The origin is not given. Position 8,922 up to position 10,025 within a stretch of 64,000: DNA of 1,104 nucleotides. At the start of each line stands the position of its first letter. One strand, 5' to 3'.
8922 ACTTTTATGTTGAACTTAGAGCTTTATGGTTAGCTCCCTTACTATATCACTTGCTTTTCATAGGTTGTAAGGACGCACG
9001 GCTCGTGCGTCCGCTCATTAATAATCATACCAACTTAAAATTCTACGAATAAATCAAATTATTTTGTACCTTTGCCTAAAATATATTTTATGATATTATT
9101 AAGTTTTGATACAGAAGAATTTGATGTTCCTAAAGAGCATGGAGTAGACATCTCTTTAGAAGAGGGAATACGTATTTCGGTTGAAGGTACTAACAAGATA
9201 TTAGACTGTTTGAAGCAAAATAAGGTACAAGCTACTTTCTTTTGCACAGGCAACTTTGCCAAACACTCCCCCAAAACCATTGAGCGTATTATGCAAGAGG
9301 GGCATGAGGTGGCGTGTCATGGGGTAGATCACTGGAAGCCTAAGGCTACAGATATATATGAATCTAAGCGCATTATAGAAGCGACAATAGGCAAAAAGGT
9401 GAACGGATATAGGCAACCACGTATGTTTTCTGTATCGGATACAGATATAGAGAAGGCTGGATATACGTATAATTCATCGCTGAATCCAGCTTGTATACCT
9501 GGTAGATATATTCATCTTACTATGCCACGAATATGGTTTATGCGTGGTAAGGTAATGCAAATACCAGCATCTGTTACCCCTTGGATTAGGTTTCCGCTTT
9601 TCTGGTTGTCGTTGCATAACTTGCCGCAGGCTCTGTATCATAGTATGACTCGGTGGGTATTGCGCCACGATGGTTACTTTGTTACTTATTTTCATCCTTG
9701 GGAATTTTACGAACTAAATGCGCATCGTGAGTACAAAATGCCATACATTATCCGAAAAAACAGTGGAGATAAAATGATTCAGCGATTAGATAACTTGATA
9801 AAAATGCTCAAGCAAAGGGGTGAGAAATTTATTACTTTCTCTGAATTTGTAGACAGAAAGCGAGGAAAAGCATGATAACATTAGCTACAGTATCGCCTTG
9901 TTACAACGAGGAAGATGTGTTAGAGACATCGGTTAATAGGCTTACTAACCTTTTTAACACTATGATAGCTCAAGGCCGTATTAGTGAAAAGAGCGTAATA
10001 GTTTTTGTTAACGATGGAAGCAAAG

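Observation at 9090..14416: Lgm/Arn-like amino-sugar decoration module (ArnD-like deacetylase + ArnC/GtrB-like GT2 + GtrA + GT-C-like membrane protein) beside an EptA-like phosphoethanolamine transferase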

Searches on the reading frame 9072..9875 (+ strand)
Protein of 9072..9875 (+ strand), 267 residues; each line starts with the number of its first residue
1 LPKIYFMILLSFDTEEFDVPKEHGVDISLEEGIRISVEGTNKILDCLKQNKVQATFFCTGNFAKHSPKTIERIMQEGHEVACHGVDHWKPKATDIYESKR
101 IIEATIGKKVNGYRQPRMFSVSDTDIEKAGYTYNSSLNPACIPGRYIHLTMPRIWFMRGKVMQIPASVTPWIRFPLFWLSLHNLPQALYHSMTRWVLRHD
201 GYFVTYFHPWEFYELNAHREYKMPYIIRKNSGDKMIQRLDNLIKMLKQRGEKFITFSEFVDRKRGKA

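Call 3: search_protein_families(library=pfam, proteins=[window:9072-9875:+], max_evalue=0.01)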
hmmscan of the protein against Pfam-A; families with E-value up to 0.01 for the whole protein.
window:9072-9875:+ (267 aa): 2 families
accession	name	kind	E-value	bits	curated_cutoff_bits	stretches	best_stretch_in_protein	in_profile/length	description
PF01522.26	Polysacc_deac_1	-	1.1e-16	61.3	23.1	1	37-132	18-122/124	Polysaccharide deacetylase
PF11959.13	DUF3473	-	6.7e-05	23.3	29.6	1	159-245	28-119/130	Domain of unknown function (DUF3473)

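Call 4: search_protein_families(library=ncbifam, proteins=[window:9072-9875:+], max_evalue=0.01)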
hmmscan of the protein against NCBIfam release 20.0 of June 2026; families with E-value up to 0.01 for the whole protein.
window:9072-9875:+ (267 aa): 10 families
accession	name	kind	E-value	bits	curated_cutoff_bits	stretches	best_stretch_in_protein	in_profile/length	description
TIGR03006.1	pepcterm_polyde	equivalog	1.5e-24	86.6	276.2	1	38-244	34-260/272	XrtA system polysaccharide deacetylase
TIGR02764.1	spore_ybaN_pdaB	equivalog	2.1e-15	57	237.4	1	37-117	18-105/191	polysaccharide deacetylase family sporulation protein PdaB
TIGR04243.1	nodulat_NodB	equivalog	4.1e-14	52.5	240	1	40-102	17-79/197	chitooligosaccharide deacetylase NodB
TIGR02884.1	spore_pdaA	equivalog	4.4e-13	49.4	298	1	40-90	52-102/224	delta-lactam-biosynthetic de-N-acetylase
NF045821.1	PgAcgDacpgdA1_Bac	equivalog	1.3e-11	43.9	400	1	39-114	102-179/282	peptidoglycan-N-acetylglucosamine deacetylase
TIGR02873.1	spore_ylxY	hypoth_equivalog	1.8e-09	37.3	391.5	1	40-116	100-183/268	probable sporulation protein, polysaccharide deacetylase family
NF045822.1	PgAcgDacpgdA2_Bac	equivalog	7.2e-08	32.1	400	1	40-89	84-133/274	peptidoglycan-N-acetylglucosamine deacetylase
NF045820.1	PgAcgDacpgdA_Strep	equivalog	1.9e-06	27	800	1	38-100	281-343/463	peptidoglycan-N-acetylglucosamine deacetylase PgdA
TIGR03212.1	uraD_N-term-dom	equivalog_domain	0.00011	21.3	424.6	1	39-114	78-160/297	allantoinase PuuE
NF011923.2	PRK15394.1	equivalog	0.0012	18.1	382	0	63-103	86-126/294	4-deoxy-4-formamido-L-arabinose-phosphoundecaprenol deformylase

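Call 18: search_solved_structures(query=window:9090-9875:+, max_evalue=0.01)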
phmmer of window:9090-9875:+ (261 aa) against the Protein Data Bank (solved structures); distinct sequences matched with E-value up to 0.01: 31.
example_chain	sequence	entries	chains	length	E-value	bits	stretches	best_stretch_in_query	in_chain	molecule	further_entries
7y51_A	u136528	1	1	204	6.5e-10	42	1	34-110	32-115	Predicted xylanase/chitin deacetylase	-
7bly_A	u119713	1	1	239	1.1e-09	41.3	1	34-121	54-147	Aspergillus niger contig An12c0130, genomic contig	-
5o6y_B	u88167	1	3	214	1.8e-09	40.6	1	30-107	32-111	Peptidoglycan N-acetylglucosamine deacetylase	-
5o6y_A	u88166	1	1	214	1.8e-09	40.5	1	30-107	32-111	Peptidoglycan N-acetylglucosamine deacetylase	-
7fbw_A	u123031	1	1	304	2.4e-09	40.2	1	34-110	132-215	Predicted xylanase/chitin deacetylase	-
4l1g_A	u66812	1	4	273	3e-09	39.8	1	30-107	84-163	Peptidoglycan N-acetylglucosamine deacetylase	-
6h8l_A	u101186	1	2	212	3.8e-09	39.5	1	16-109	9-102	Peptidoglycan-N-acetylmuramic acid deacetylase PdaC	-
6h8n_A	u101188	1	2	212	5.3e-09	39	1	32-109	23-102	Peptidoglycan-N-acetylmuramic acid deacetylase PdaC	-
1ny1_A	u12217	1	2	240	6.9e-09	38.7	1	21-82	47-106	Probable polysaccharide deacetylase pdaA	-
1w1a_1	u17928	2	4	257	8.4e-09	38.4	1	22-82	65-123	PROBABLE POLYSACCHARIDE DEACETYLASE PDAA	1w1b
1w17_A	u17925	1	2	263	9e-09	38.3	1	22-82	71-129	PROBABLE POLYSACCHARIDE DEACETYLASE PDAA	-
5lfz_A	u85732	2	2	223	1.4e-07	34.4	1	32-82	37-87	ArCE4A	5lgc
2j13_A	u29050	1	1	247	4.6e-07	32.7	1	34-97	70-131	POLYSACCHARIDE DEACETYLASE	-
6hm9_A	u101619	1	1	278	3.6e-06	29.7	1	35-111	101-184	Putative polysaccharide deacetylase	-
3qbu_A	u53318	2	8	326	5.2e-06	29.2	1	25-136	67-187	Putative uncharacterized protein | peptidoglycan deacetylase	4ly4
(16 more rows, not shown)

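Call 83: find_related_loci(query=A3, collection=metagenome_contigs, flank=8000)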
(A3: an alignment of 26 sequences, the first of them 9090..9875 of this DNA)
Query A3 (261 aa) in metagenome_contigs; peptide patterns used: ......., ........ (x = any residue, [..] = any of these).
600 stretches matched a pattern (row limit reached: there are more); 549 encode a relative of the query (tblastn E <= 1e-3); the best 80 are kept; 80 distinct loci.
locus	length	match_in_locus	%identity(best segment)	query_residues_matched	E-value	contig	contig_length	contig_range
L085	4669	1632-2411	74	1-260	4e-139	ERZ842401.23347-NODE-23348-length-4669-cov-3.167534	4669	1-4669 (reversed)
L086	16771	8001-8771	73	1-257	8e-136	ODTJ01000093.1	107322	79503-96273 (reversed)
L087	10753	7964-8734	73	1-257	5e-135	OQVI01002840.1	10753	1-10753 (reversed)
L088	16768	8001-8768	72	1-256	5e-135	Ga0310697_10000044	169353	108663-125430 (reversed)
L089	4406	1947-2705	74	1-253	9e-137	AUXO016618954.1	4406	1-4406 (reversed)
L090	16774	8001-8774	71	1-258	1e-133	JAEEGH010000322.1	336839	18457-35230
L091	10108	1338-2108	72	1-257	2e-133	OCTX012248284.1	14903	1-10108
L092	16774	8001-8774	72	1-258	6e-133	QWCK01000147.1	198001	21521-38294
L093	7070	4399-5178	71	1-260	2e-132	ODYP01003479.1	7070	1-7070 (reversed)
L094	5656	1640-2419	71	1-260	8e-133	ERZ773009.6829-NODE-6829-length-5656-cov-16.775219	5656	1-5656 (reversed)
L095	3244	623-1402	72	1-260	3e-137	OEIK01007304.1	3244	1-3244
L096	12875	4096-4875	71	1-260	2e-132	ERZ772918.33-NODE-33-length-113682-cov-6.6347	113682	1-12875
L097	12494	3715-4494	71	1-260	3e-132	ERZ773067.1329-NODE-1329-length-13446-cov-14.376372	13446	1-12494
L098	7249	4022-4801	71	1-260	9e-132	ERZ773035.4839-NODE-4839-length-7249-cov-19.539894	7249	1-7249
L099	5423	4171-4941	72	2-258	1e-131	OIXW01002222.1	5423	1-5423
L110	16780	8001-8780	69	1-260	3e-128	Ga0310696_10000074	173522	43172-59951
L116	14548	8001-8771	68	1-257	6e-127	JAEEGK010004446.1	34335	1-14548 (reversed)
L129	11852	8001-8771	69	1-257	1e-123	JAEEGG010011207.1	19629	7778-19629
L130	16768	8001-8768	68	1-256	9e-124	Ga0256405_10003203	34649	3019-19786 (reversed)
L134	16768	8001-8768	67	1-256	3e-122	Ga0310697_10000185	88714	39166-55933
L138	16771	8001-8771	66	1-257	8e-121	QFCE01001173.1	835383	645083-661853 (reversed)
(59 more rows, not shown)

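Call 87: search_protein_families(library=pfam, proteins=[L138:12-1349:+, L138:2737-4818:+, L138:4876-6030:+, L138:6151-7986:+, L138:10207-12186:+, L138:12173-14065:-, L138:13975-14610:-, L138:14751-15353:+, L138:15469-15996:+, L138:1519-2130:-], max_evalue=0.001)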
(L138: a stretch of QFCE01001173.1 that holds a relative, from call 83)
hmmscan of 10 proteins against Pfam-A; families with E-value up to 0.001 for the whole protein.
L138:12-1349:+ (445 aa): 2 families
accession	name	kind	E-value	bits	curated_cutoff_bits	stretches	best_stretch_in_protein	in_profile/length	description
PF09820.16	AAA-ATPase_like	-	7.4e-37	127.5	26.1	1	1-131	67-201/201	Predicted AAA-ATPase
PF08011.17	PDDEXK_9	-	1.9e-23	82.8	25.5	1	353-441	5-105/105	PD-(D/E)XK nuclease superfamily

L138:2737-4818:+ (693 aa): 4 families
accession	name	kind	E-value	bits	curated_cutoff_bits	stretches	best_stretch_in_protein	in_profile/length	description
PF08800.15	BT4734-like_N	-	5.5e-43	146.8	22.4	1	56-185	4-134/134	BT4734-like, N-terminal domain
PF05272.17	VapE-like_dom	-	3.3e-31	108.9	25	1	405-617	5-216/217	Virulence-associated protein E-like domain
PF12990.12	DUF3874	-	4.4e-17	62.6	28.3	1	620-689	2-71/71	Domain of unknonw function from B. Theta Gene description (DUF3874)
PF19263.5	DUF5906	-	2.1e-06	28.8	27.6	1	456-564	1-114/114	Family of unknown function (DUF5906)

L138:4876-6030:+ (384 aa): 2 families
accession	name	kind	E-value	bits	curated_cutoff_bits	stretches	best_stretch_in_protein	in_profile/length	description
PF13173.12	AAA_14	-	1.2e-06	29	27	0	149-210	51-107/129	AAA domain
PF01637.24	ATPase_2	-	7.3e-06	26.4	33.2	1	27-271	1-225/225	ATPase domain predominantly from Archaea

L138:6151-7986:+ (611 aa): 7 families
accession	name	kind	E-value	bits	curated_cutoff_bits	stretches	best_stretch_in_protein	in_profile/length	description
PF00664.28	ABC_membrane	-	4.4e-45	154.9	28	1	22-321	4-270/274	ABC transporter transmembrane region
PF00005.33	ABC_tran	-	4.3e-31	108.8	25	1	390-539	1-137/137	ABC transporter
PF02463.25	SMC_N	-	8.4e-09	35.6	40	1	478-582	135-212/220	RecF/RecN/SMC N terminal domain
PF13555.12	AAA_29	-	8.3e-05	22.7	27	1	398-418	21-40/61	P-loop containing region of AAA domain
PF03193.22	RsgA_GTPase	-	0.00028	21.2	30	1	390-431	97-137/174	RsgA GTPase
PF00270.35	DEAD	-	0.00043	20.5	26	1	397-563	11-154/167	DEAD/DEAH box helicase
PF06414.18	Zeta_toxin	-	0.00063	19.7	22.3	0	400-440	16-56/199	Zeta toxin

L138:10207-12186:+ (659 aa): 2 families
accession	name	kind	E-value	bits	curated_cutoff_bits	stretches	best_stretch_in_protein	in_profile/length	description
PF00884.28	Sulfatase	-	7.5e-43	147.4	25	1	295-563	1-301/301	Sulfatase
PF02995.22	DUF229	-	0.00048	19.4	25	0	468-519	297-348/496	Protein of unknown function (DUF229)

L138:12173-14065:- (630 aa): 1 family
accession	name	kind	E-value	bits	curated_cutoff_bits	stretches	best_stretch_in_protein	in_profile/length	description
PF13231.12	PMT_2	-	7.1e-08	33.3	26.1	1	104-265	2-160/160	Dolichyl-phosphate-mannose-protein mannosyltransferase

L138:13975-14610:- (211 aa): 2 families
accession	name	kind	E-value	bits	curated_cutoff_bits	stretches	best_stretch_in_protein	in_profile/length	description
PF01693.22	Cauli_VI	-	1.2e-20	73.9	21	1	5-47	1-43/44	Ribonuclease H1 N-terminal domain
PF00075.30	RNase_H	-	1.9e-06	28.6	25.8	1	85-161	7-86/141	RNase H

L138:14751-15353:+ (200 aa): 1 family
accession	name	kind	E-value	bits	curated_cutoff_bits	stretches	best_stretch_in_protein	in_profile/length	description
PF00881.29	Nitroreductase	-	1.4e-18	68.1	23.5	1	9-178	1-166/167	Nitroreductase family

L138:15469-15996:+ (175 aa): 3 families
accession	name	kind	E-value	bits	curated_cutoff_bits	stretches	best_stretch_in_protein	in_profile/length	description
PF01202.28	SKI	-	1.5e-42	145.9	22.1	1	10-168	1-157/159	Shikimate kinase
PF13238.12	AAA_18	-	1.2e-09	39.1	29.4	1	4-128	1-125/128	AAA domain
PF00004.35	AAA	-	0.00052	20.9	21.2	0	5-33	2-30/131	ATPase family associated with various cellular activities (AAA)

L138:1519-2130:- (203 aa): 2 families
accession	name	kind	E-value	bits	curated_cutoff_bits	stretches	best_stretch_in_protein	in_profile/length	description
PF18291.6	HU-HIG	-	6.1e-35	120.4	26.2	1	1-123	1-123/125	HU domain fused to wHTH, Ig, or Glycine-rich motif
PF00216.26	Bac_DNA_binding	-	1e-05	26.1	22.4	1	33-98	2-67/90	Bacterial DNA-binding protein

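Call 88: find_homologous_proteins(query=L138:12173-14065:-)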
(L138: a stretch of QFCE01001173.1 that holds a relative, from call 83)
Query L138:12173-14065:- (630 aa): 3615 proteins with E <= 0.001 among 8000 candidates; the best 120 are listed.
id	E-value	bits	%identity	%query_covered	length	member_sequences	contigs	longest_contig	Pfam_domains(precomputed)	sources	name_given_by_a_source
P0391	0.0e+0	1345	99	94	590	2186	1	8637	PF13231.13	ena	-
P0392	0.0e+0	1308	95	94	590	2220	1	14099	PF13231.13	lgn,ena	-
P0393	0.0e+0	1297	94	94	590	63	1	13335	PF13231.13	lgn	-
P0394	0.0e+0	1227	90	94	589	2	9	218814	PF13231.13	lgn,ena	-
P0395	0.0e+0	1224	89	94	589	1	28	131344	PF13231.13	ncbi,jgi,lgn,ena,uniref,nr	ncbi:glycosyltransferase family 39 protein [uncultured Bacteroides sp.]|jgi:4-amino-4-deoxy-L-arabin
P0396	0.0e+0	1222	89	94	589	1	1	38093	PF13231.13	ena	-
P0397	0.0e+0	1157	85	94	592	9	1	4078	PF13231.13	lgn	-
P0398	0.0e+0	1155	85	92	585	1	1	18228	PF13231.13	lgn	-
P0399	0.0e+0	1145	84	94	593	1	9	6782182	PF13231.13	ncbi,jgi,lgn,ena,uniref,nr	ncbi:ArnT family glycosyltransferase [Bacteroides faecium]|jgi:4-amino-4-deoxy-L-arabinose transfera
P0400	0.0e+0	1143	86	92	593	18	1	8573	PF13231.13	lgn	-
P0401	0.0e+0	1136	85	92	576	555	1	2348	PF13231.13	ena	-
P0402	0.0e+0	1112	83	92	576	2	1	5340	PF13231.13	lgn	-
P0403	0.0e+0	1102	82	91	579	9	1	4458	PF13231.13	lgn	-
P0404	0.0e+0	1086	81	91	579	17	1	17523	PF13231.13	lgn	-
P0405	0.0e+0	1069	86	85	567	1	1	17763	PF13231.13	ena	-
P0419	3.9e-261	886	67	92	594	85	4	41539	PF13231.13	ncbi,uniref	ncbi:ArnT family glycosyltransferase [Bacteroides heparinolyticus]|uniref:ArnT family glycosyltransf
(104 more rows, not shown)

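Call 89: find_encoding_contigs(protein=P0419, flank=10000, max_places=2)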
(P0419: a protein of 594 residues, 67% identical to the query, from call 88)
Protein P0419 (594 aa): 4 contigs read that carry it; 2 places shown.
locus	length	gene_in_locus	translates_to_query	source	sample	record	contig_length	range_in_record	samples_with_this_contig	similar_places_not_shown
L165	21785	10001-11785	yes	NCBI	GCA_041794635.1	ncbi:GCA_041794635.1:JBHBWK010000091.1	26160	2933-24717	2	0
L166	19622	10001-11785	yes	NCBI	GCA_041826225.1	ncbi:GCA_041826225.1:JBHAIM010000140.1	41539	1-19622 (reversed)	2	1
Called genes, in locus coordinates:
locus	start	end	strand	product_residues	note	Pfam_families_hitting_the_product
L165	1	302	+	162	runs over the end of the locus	PF14869:DUF4488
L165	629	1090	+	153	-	PF00572:Ribosomal_L13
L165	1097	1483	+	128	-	PF00380:Ribosomal_S9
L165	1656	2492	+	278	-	PF00318:Ribosomal_S2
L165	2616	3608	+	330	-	PF00889:EF_TS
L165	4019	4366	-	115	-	PF01253:SUI1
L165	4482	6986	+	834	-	PF13620:CarboxypepD_reg, PF13715:CarbopepD_reg_2, PF18939:DUF5686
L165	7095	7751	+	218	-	PF06971:Put_DNA-bind_N, PF02629:CoA_binding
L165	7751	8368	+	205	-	PF01557:FAA_hydrolase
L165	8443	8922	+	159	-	PF02542:YgbB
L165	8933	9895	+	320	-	PF01758:SBF (weak)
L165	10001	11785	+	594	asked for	PF13231:PMT_2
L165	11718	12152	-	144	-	PF04138:GtrA_DPMS_TM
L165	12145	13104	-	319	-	PF00535:Glycos_transf_2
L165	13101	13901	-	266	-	PF01522:Polysacc_deac_1, PF11959:DUF3473 (weak)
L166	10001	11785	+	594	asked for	PF13231:PMT_2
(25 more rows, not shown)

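Call 90: find_encoding_contigs(protein=P0399, flank=10000, max_places=1)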
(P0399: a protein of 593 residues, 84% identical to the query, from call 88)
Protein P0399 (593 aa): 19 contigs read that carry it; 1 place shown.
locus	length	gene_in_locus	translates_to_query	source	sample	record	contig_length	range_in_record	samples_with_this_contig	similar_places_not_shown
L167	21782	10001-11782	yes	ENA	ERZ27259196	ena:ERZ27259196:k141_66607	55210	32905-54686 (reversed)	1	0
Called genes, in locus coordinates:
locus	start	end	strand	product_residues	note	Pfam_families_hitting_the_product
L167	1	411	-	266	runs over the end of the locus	PF00696:AA_kinase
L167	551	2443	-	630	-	PF02784:Orn_Arg_deC_N, PF17810:Arg_decarb_HB, PF17944:Arg_decarbox_C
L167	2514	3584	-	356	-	-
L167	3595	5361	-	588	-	PF13589:HATPase_c_3, PF00183:HSP90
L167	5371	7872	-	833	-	PF20308:TPR-S (faint), PF08238:Sel1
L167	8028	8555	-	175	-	PF13238:AAA_18, PF01202:SKI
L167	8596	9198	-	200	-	PF00881:Nitroreductase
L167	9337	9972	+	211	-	PF01693:Cauli_VI, PF00075:RNase_H (weak)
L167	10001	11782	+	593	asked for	PF13231:PMT_2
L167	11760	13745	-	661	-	PF00884:Sulfatase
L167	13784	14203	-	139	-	PF04138:GtrA_DPMS_TM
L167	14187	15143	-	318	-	PF00535:Glycos_transf_2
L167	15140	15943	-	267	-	PF01522:Polysacc_deac_1, PF11959:DUF3473 (weak)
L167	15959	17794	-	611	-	PF00664:ABC_membrane, PF00005:ABC_tran, PF02463:SMC_N (weak)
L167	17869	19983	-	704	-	PF08800:BT4734-like_N, PF05272:VapE-like_dom, PF19263:DUF5906 (weak), PF12990:DUF3874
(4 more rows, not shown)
